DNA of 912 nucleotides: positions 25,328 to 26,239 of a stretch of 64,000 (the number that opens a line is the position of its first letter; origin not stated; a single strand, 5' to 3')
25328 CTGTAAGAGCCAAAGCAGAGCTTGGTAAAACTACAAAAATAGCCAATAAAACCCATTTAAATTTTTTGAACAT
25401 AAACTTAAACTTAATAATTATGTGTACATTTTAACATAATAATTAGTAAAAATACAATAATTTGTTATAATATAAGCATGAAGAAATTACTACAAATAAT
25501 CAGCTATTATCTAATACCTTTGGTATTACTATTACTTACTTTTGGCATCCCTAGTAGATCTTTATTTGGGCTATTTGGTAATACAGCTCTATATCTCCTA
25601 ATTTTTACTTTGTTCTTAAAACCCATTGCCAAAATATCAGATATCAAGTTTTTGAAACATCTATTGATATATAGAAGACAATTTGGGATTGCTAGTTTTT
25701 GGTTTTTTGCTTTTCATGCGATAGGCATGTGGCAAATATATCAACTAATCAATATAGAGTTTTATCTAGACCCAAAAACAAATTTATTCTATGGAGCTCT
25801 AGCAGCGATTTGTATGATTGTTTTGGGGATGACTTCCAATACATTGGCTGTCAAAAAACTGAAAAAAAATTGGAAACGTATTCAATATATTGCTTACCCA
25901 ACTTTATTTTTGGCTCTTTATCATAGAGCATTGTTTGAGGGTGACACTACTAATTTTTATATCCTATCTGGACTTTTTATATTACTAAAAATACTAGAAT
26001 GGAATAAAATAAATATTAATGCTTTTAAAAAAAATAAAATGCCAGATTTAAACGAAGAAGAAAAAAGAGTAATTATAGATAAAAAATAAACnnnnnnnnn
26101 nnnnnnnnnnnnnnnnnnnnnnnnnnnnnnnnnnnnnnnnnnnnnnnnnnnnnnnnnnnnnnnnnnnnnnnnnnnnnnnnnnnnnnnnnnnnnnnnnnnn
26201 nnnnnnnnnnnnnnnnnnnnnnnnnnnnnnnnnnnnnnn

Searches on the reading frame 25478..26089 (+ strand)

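Call 3: search_protein_families(library=pfam, proteins=[window:25478-26089:+], max_evalue=0.01)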
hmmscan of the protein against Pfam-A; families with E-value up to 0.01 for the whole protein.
window:25478-26089:+ (203 aa): 1 family
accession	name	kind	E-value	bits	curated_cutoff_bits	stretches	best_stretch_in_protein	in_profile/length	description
PF01794.25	Ferric_reduct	-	4.3e-09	36.9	28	1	34-146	2-120/121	Ferric reductase like transmembrane component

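Call 4: search_protein_families(library=ncbifam, proteins=[window:25478-26089:+], max_evalue=0.01)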
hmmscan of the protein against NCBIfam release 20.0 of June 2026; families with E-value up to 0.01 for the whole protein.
window:25478-26089:+ (203 aa): 2 families
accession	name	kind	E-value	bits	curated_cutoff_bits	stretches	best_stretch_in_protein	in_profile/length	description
NF003831.1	PRK05419.1-2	equivalog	1.2e-13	51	130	1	9-170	23-187/212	protein-methionine-sulfoxide reductase heme-binding subunit MsrQ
NF040998.1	MamZ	equivalog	2.3e-07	29.7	650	1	33-153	473-594/633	magnetosome biogenesis transporter MamZ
